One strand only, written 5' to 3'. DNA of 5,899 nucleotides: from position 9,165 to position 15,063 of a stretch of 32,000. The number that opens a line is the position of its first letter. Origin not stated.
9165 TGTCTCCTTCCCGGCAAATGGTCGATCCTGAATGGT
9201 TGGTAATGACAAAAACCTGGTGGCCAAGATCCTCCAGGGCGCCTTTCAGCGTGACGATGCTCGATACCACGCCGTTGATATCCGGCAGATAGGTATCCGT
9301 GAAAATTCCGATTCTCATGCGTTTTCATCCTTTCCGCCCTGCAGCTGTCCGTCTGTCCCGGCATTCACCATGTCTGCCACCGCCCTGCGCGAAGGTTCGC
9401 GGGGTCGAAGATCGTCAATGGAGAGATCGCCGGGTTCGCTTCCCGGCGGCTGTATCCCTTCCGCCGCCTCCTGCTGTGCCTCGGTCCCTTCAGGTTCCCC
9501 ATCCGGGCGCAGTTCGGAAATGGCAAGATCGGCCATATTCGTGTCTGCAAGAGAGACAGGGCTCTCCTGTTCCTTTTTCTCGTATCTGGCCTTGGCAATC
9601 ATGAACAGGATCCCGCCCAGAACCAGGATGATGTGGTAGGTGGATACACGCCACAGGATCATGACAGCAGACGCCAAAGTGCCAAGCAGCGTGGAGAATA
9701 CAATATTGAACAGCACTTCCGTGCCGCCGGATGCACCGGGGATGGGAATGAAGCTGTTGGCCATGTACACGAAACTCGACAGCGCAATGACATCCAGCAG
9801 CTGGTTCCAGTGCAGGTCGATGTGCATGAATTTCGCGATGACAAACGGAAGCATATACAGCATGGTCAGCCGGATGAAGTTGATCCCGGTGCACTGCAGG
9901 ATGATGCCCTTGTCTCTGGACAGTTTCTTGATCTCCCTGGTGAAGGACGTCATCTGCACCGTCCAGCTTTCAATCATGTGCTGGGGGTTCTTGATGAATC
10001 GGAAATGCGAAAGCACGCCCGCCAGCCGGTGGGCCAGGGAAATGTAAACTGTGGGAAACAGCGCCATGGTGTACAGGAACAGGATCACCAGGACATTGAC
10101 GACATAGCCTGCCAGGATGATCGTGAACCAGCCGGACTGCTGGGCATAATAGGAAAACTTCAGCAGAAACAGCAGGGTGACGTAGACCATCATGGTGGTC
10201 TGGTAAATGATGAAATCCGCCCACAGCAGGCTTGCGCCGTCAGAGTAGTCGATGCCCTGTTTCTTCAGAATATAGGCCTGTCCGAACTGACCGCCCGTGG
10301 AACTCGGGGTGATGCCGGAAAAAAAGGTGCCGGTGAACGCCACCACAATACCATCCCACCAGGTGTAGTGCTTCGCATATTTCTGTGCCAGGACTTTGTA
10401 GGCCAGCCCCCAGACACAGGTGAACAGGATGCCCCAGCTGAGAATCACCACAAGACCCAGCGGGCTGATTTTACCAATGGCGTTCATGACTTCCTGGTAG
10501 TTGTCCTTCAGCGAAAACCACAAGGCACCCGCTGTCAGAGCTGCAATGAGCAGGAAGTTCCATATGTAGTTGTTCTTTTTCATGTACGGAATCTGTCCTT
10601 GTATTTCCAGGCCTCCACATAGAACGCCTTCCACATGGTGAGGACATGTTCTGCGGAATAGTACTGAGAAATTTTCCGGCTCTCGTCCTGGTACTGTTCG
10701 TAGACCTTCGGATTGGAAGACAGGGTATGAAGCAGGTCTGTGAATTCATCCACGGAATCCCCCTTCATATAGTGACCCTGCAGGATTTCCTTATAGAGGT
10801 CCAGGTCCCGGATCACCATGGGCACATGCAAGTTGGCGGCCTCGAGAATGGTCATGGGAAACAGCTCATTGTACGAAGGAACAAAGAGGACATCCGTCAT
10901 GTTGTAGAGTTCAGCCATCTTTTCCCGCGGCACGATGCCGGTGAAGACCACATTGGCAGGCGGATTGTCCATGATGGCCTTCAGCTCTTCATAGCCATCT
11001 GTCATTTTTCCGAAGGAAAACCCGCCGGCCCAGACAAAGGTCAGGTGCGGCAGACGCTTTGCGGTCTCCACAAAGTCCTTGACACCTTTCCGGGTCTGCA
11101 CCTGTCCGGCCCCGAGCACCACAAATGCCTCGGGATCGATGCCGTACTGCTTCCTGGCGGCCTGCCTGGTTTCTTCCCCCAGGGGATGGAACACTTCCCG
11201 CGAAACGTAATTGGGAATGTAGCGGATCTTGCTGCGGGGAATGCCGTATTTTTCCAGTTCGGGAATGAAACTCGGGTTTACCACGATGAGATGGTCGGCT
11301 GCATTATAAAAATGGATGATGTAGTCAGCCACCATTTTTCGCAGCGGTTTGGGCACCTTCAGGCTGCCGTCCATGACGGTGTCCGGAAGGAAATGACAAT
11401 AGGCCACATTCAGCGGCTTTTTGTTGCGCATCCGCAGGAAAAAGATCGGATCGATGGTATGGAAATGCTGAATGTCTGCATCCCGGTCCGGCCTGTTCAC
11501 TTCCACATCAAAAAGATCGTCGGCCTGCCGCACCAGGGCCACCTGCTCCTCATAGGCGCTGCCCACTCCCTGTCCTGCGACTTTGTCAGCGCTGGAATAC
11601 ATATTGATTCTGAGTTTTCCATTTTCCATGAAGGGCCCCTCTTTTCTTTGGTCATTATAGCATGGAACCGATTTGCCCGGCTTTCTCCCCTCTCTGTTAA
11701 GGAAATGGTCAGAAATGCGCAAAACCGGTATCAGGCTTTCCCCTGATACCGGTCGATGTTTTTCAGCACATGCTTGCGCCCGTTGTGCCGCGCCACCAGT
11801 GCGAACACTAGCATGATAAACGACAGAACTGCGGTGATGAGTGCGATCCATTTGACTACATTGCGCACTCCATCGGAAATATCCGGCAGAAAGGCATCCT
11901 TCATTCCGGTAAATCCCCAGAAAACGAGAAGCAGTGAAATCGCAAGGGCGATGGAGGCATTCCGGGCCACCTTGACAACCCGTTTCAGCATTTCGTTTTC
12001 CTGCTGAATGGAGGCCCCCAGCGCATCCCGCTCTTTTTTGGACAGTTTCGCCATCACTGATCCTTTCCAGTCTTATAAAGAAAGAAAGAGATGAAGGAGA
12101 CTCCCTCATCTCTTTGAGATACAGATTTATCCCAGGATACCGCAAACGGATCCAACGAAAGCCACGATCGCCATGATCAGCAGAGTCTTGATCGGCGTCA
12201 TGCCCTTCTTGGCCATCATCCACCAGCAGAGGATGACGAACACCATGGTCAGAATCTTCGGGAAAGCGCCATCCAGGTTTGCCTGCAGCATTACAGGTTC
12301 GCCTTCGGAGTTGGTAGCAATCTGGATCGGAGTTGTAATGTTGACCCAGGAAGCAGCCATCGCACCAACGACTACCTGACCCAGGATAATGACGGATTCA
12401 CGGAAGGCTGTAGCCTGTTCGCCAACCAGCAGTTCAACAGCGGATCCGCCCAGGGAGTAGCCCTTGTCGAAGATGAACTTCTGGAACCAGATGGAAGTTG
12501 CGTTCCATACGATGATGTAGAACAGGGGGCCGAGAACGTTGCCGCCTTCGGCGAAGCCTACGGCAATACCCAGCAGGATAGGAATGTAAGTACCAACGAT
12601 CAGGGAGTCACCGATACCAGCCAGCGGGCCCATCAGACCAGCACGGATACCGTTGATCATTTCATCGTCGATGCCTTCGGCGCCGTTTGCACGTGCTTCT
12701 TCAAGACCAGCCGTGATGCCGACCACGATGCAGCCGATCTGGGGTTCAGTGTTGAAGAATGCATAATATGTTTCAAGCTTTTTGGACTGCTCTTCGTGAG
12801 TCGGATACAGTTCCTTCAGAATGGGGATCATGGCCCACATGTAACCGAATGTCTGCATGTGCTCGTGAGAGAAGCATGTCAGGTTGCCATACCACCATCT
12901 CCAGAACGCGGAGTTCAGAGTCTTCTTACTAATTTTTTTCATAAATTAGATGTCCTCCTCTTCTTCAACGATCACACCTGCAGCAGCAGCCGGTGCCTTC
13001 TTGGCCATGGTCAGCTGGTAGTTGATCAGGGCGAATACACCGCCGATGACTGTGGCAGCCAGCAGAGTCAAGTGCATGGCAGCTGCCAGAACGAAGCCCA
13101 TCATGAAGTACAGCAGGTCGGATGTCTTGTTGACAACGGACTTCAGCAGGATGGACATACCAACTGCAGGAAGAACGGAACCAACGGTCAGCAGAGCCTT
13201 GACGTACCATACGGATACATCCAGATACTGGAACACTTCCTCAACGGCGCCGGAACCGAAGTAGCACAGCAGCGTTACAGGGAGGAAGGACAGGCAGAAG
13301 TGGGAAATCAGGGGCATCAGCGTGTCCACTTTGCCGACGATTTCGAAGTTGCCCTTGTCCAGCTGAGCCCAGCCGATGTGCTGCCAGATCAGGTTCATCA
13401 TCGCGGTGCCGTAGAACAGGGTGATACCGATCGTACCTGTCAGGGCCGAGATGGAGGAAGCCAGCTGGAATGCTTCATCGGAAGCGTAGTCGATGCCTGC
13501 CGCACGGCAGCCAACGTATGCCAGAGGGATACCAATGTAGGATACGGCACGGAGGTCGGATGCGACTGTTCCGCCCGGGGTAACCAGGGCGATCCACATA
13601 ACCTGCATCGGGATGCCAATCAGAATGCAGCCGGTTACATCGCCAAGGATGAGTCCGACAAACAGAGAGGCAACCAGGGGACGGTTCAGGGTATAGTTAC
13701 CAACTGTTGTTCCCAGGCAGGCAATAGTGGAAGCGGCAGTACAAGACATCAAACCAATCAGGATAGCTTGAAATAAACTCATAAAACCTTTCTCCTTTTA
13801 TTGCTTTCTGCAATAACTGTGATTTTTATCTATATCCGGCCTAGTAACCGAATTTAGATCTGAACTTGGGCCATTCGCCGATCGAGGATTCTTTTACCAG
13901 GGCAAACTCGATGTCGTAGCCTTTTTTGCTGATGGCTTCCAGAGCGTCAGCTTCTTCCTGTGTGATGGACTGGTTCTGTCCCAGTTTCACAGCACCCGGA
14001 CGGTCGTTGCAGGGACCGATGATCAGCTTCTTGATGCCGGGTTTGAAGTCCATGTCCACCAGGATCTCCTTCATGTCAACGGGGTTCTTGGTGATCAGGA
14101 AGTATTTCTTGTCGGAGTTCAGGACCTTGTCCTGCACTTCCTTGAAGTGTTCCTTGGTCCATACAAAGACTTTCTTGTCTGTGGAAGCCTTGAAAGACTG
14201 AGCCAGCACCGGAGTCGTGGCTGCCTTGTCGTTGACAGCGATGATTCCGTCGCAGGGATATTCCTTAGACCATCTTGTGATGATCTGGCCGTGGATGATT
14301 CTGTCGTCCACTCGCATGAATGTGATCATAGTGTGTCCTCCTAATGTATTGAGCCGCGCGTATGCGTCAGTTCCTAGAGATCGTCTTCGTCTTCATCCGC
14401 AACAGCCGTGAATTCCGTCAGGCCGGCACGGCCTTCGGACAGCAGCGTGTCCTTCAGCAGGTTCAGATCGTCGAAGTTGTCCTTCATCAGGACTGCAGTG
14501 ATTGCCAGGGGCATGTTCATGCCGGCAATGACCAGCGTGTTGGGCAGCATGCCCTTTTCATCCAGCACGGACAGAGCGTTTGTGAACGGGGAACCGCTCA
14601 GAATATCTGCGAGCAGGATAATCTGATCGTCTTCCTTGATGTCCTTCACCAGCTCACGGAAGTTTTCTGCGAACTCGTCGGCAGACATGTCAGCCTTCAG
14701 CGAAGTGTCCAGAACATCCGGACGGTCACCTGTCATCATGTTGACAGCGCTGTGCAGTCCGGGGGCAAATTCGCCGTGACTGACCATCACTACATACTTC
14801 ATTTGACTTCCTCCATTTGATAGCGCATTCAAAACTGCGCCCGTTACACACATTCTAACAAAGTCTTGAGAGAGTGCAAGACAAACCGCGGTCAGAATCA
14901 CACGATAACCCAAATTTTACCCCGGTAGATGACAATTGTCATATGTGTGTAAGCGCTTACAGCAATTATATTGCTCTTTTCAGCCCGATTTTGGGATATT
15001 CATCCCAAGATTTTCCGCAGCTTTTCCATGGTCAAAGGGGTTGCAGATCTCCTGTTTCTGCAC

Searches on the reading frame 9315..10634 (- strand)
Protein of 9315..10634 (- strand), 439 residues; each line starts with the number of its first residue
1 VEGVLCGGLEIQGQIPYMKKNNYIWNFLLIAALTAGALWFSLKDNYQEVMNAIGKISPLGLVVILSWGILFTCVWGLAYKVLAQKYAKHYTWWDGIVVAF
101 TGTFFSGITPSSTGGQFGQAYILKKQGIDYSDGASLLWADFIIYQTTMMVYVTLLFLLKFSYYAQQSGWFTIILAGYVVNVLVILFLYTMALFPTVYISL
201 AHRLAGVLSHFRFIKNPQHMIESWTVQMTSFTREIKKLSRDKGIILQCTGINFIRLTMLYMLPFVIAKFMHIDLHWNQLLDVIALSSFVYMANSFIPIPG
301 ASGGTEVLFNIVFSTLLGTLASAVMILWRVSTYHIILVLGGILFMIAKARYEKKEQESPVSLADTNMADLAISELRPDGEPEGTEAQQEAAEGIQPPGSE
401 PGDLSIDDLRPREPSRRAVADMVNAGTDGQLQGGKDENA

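Call 23: search_protein_families(library=pfam, proteins=[window:9315-10634:-], max_evalue=0.00001)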
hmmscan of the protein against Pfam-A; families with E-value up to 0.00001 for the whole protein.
window:9315-10634:- (439 aa): 1 family
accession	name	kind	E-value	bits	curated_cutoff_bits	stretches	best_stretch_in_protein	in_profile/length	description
PF03706.18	LPG_synthase_TM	-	7.6e-33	114.7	33.4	1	31-340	5-302/302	Lysylphosphatidylglycerol synthase TM region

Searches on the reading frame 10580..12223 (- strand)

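Call 23: search_protein_families(library=pfam, proteins=[window:10580-12223:-], max_evalue=0.00001)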
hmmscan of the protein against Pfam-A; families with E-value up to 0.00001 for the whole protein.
window:10580-12223:- (547 aa): 3 families
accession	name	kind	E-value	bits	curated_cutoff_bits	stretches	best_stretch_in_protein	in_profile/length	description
PF00534.26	Glycos_transf_1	-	4e-18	66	26.4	1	353-517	2-171/172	Glycosyl transferases group 1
PF13692.12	Glyco_trans_1_4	-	7.8e-14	52.6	27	1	368-501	3-139/142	Glycosyl transferases group 1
PF13439.12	Glyco_transf_4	-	1.3e-10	42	28.5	1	248-341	72-167/170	Glycosyltransferase Family 4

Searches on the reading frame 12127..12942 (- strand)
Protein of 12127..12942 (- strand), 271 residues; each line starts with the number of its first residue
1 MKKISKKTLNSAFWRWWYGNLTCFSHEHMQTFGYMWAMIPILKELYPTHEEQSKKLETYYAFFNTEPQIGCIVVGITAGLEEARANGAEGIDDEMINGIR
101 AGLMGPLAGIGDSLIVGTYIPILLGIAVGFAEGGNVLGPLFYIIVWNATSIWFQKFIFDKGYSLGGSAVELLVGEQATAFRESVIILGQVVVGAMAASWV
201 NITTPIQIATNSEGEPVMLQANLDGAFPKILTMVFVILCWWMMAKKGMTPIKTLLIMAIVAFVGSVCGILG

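Call 43: search_protein_families(library=pfam, proteins=[window:12127-12942:-], max_evalue=0.00001)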
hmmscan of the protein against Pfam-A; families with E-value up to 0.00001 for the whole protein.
window:12127-12942:- (271 aa): 1 family
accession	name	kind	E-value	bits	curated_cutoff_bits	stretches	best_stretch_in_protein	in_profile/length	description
PF03613.19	EIID-AGA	-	9.5e-92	307.4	25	1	3-270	1-265/265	PTS system mannose/fructose/sorbose family IID component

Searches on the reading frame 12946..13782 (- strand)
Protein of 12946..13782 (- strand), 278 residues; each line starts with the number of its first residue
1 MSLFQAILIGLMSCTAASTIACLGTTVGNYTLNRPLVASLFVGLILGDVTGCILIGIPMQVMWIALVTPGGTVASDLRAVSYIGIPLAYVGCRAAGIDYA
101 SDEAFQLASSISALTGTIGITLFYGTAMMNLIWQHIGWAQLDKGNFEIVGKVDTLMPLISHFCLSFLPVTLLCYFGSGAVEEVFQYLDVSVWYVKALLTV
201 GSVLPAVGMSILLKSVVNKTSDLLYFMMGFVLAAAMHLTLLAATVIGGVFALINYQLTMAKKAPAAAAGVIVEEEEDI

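Call 43: search_protein_families(library=pfam, proteins=[window:12946-13782:-], max_evalue=0.00001)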
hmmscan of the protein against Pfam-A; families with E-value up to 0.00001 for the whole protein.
window:12946-13782:- (278 aa): 1 family
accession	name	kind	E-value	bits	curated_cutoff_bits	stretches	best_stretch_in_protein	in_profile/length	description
PF03609.19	EII-Sor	-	3.9e-52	177.4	26.3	1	3-253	1-233/233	PTS system sorbose-specific iic component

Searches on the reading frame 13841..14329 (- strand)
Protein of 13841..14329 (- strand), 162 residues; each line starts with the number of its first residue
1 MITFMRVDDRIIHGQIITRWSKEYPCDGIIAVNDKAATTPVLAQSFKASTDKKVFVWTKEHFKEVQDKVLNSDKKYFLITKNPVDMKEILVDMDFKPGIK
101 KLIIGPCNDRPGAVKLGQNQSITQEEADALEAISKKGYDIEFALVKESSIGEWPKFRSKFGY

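Call 43: search_protein_families(library=pfam, proteins=[window:13841-14329:-], max_evalue=0.00001)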
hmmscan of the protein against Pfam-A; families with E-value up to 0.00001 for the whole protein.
window:13841-14329:- (162 aa): 1 family
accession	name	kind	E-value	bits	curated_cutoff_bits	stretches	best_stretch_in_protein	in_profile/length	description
PF03830.20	PTSIIB_sorb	-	2.8e-34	119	27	1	2-148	1-146/148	PTS system sorbose subfamily IIB component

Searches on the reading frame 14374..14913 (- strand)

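Call 44: search_protein_families(library=pfam, proteins=[window:14374-14913:-], max_evalue=0.00001)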
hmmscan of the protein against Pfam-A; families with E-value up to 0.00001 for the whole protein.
window:14374-14913:- (179 aa): 1 family
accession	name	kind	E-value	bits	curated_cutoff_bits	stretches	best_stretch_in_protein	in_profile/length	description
PF03610.21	EIIA-man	-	7.1e-21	74.9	21.4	1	41-145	2-104/116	PTS system fructose IIA component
